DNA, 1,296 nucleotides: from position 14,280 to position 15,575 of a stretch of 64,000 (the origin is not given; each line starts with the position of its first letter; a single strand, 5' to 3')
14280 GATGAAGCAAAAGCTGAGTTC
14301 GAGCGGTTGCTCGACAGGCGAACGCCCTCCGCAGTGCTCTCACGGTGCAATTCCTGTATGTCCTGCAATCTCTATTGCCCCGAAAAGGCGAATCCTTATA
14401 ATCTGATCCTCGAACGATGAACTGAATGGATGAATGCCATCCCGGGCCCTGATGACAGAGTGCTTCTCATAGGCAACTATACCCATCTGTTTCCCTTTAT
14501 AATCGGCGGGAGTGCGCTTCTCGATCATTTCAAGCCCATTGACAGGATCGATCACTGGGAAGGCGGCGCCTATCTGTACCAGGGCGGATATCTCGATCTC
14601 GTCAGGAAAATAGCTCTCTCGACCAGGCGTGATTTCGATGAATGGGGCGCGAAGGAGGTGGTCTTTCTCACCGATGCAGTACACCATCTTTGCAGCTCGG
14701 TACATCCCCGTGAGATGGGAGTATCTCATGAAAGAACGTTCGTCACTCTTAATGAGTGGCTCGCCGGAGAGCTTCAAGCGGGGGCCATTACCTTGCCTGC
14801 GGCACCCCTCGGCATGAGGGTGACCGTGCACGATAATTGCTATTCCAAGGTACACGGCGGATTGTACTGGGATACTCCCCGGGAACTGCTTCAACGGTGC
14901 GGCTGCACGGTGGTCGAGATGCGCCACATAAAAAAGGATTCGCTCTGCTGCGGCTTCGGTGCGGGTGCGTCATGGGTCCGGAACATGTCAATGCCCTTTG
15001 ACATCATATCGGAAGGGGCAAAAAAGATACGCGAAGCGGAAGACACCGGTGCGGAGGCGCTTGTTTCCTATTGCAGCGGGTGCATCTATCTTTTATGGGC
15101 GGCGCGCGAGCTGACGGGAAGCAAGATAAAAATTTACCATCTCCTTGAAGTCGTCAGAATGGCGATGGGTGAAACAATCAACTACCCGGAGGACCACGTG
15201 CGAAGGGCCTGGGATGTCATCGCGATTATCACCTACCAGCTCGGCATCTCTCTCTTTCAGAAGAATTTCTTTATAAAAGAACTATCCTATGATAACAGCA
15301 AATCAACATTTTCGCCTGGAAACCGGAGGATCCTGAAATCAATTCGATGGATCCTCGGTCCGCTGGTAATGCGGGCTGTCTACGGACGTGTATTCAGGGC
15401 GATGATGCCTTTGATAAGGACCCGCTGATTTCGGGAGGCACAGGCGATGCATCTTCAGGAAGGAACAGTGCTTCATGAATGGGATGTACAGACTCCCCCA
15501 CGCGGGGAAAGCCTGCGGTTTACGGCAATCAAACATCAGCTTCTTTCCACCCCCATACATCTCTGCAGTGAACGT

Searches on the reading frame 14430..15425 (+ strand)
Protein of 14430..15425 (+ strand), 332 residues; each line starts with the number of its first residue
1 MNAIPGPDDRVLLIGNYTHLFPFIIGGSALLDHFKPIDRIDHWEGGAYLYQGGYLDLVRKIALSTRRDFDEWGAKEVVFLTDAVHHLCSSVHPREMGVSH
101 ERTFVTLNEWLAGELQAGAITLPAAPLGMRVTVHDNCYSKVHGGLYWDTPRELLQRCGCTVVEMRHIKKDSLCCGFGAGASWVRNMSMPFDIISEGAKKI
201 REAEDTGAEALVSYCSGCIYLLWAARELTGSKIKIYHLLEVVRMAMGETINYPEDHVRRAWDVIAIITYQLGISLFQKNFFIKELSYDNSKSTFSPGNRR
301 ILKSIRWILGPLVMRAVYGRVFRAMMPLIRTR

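Call 15: search_protein_families(library=pfam, proteins=[window:14430-15425:+], max_evalue=0.01)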
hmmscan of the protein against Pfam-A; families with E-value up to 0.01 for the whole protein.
window:14430-15425:+ (332 aa): 1 family
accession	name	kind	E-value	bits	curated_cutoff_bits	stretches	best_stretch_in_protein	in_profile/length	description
PF02754.22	CCG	-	1.1e-09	38.7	20.6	1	131-220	1-82/85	Cysteine-rich domain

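Call 61: find_encoding_contigs(protein=window:14430-15425:+, flank=3000, max_places=6)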
Protein window:14430-15425:+ (332 aa): no gene with exactly this product is on record in the collection.
